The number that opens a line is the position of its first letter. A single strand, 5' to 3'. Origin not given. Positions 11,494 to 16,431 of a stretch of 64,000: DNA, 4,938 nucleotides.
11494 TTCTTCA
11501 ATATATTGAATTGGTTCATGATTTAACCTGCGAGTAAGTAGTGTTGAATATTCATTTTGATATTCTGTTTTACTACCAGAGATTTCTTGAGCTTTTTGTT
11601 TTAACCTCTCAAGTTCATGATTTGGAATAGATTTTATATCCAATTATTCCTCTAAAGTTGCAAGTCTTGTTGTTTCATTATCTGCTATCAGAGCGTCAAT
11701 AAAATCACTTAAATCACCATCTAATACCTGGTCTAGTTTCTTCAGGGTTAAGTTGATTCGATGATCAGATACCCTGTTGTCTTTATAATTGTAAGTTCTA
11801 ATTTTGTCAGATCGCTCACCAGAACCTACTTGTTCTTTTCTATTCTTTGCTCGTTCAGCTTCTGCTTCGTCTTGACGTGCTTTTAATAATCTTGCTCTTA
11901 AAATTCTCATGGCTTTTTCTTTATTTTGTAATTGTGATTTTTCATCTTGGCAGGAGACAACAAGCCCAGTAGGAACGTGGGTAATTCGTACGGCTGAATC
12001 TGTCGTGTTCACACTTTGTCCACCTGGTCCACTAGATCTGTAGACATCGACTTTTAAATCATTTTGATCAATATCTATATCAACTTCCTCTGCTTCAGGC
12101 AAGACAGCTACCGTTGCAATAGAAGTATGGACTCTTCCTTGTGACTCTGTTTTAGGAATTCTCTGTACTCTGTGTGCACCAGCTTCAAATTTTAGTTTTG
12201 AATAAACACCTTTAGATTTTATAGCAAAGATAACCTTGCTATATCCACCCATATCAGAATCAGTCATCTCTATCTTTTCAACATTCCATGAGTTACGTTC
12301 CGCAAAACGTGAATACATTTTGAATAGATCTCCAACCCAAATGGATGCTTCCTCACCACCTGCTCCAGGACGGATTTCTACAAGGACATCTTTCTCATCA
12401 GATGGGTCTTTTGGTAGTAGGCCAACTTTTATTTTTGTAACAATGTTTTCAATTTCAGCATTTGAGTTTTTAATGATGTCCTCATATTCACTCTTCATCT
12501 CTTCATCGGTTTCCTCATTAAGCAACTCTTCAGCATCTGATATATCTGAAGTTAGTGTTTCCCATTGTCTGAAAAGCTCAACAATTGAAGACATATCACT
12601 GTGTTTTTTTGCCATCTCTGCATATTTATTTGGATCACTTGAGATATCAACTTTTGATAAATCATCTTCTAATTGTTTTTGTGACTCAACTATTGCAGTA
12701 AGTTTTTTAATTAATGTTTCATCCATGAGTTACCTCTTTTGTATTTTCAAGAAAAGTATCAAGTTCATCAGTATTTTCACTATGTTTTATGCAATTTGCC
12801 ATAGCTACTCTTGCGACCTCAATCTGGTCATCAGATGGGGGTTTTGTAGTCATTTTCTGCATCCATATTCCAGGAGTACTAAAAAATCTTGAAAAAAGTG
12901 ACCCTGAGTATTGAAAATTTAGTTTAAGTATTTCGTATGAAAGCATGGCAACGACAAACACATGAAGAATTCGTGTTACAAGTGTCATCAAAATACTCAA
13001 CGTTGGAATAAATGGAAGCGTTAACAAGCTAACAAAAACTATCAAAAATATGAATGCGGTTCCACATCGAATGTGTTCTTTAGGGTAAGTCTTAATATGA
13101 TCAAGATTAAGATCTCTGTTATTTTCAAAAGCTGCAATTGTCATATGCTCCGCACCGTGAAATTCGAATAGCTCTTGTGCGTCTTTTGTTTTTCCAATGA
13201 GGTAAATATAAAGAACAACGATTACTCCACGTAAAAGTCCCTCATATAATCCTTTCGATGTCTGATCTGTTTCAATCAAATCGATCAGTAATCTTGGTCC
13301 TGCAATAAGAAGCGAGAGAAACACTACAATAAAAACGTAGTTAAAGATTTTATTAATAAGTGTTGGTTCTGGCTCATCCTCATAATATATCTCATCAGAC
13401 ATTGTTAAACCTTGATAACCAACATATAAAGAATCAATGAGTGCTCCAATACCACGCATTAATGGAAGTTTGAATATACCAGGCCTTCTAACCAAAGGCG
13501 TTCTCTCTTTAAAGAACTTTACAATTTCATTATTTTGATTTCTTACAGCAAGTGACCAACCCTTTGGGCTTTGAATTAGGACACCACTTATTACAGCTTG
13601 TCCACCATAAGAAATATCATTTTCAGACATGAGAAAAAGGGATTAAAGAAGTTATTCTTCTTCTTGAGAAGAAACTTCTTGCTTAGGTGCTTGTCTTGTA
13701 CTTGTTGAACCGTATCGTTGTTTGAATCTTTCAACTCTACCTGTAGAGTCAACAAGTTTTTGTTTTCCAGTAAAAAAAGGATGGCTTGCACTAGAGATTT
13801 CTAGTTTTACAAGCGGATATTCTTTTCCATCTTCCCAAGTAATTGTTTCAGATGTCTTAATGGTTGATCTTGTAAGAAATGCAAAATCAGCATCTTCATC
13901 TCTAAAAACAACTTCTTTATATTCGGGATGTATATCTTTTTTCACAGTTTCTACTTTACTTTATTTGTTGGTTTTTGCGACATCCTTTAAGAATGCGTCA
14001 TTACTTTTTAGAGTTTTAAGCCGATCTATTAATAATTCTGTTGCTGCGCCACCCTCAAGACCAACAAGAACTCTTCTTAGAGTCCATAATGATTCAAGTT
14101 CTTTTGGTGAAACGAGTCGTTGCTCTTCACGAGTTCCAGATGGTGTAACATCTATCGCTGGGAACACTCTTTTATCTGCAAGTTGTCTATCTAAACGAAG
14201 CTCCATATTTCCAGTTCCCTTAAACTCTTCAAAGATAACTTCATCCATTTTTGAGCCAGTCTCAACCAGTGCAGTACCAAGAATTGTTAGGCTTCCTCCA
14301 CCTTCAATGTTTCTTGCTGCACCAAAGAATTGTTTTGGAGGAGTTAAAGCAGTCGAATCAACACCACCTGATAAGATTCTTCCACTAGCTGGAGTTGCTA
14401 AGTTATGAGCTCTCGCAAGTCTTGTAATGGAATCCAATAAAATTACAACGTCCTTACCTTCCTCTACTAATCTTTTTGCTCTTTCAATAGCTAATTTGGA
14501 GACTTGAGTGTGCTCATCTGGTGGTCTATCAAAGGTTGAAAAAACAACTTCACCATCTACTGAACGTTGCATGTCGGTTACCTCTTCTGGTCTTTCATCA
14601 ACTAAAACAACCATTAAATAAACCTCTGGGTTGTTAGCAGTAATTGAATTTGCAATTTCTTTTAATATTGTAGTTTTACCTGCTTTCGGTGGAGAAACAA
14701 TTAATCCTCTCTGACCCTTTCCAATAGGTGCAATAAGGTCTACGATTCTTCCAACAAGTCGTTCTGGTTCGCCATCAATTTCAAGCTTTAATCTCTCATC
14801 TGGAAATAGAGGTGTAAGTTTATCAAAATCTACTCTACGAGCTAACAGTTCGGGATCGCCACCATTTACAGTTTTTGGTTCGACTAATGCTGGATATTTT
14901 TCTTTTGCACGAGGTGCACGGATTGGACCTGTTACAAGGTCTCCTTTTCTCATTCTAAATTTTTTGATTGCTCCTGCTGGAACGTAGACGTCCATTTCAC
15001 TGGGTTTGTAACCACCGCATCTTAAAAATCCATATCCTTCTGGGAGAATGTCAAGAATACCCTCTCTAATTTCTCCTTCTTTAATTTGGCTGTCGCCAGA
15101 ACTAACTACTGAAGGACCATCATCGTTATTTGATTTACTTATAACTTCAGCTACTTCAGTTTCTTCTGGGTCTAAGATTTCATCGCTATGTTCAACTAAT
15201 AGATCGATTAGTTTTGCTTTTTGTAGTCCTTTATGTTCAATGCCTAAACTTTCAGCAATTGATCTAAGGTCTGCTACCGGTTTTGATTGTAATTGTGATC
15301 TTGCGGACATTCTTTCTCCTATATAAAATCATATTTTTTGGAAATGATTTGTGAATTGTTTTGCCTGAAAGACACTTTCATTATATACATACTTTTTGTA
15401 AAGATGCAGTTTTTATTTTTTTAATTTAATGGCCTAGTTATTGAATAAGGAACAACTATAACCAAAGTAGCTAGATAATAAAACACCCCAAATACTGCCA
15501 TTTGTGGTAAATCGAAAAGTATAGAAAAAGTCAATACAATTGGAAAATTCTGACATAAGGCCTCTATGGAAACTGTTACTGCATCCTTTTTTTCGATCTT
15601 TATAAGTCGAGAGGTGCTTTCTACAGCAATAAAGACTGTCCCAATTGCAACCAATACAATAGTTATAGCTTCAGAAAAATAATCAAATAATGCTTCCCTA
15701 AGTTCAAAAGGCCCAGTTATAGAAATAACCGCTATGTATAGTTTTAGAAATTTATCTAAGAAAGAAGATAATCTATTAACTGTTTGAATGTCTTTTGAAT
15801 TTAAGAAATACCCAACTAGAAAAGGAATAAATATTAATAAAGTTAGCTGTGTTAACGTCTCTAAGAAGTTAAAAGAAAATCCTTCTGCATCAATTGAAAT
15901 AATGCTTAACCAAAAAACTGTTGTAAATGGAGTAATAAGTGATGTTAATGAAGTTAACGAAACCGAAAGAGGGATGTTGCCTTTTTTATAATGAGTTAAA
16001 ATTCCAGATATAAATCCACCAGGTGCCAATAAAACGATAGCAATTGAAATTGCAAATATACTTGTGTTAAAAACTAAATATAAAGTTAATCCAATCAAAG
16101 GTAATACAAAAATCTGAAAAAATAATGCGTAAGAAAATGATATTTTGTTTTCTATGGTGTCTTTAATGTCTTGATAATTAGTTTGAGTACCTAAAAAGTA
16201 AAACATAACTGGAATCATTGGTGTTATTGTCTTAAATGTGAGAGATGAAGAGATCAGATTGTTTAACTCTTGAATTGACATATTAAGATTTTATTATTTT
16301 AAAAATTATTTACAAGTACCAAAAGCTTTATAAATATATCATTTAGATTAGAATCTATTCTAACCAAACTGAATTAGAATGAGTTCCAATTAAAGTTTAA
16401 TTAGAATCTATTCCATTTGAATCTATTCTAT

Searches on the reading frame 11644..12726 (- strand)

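Call 14: search_protein_families(library=pfam, proteins=[window:11644-12726:-], max_evalue=0.001)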
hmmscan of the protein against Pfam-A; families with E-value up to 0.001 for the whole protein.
window:11644-12726:- (360 aa): 2 families
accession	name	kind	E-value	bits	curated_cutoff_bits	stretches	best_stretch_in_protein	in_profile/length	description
PF03462.23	PCRF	-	4e-67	226.2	24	1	14-206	3-194/194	PCRF domain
PF00472.26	RF-1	-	4.1e-43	146.5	35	1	213-323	1-116/116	RF-1 domain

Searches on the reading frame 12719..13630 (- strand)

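Call 14: search_protein_families(library=pfam, proteins=[window:12719-13630:-], max_evalue=0.001)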
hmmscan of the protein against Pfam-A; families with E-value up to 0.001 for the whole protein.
window:12719-13630:- (303 aa): 1 family
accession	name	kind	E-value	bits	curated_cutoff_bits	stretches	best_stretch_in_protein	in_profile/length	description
PF07136.16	DUF1385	-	1.6e-59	201.4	22.1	1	55-282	1-226/227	Protein of unknown function (DUF1385)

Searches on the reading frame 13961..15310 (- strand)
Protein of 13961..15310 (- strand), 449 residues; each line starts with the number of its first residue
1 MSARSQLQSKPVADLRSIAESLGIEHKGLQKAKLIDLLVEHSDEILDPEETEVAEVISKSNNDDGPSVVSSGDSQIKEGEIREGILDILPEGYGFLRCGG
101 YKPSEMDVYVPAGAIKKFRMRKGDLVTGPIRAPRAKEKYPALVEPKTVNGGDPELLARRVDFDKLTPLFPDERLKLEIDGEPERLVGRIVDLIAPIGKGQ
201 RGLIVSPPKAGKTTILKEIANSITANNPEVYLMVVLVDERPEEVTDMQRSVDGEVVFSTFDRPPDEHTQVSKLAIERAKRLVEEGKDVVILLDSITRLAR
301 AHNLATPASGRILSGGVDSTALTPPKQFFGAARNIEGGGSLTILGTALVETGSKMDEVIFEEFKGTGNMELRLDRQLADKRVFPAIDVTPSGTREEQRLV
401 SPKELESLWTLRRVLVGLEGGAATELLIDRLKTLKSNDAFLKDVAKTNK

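Call 14: search_protein_families(library=pfam, proteins=[window:13961-15310:-], max_evalue=0.001)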
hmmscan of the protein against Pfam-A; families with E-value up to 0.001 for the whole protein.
window:13961-15310:- (449 aa): 4 families
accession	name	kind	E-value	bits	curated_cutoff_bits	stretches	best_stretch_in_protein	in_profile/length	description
PF00006.31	ATP-synt_ab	-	9.1e-27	94.5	29.5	1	188-391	3-211/213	ATP synthase alpha/beta family, nucleotide-binding domain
PF07497.18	Rho_RNA_bind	-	1.2e-26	92.7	27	1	83-154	2-73/73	Rho termination factor, RNA-binding domain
PF07498.18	Rho_N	-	4.9e-05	23.6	24.9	1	6-26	1-21/43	Rho termination factor, N-terminal domain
PF19568.5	Spore_III_AA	-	0.00028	20.5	27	1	199-242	144-188/306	Sporulation stage III, protein AA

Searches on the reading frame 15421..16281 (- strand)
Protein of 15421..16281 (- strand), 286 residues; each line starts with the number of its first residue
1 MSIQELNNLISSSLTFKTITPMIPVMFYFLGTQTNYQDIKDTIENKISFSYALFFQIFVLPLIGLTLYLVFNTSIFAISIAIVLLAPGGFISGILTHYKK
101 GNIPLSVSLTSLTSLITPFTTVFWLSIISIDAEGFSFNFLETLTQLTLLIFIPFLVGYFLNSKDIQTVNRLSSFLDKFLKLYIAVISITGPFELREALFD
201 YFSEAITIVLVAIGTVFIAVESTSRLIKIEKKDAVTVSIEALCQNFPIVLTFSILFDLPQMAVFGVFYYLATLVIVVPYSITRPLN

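Call 14: search_protein_families(library=pfam, proteins=[window:15421-16281:-], max_evalue=0.001)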
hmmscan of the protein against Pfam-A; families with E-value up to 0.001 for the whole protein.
window:15421-16281:- (286 aa): 2 families
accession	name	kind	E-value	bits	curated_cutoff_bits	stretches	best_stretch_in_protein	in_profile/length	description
PF01758.21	SBF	-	3.3e-15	56.7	24.3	1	21-188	2-167/191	Sodium Bile acid symporter family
PF13593.11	SBF_like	-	2.7e-11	43.8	25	1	18-238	32-261/313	SBF-like CPA transporter family (DUF4137)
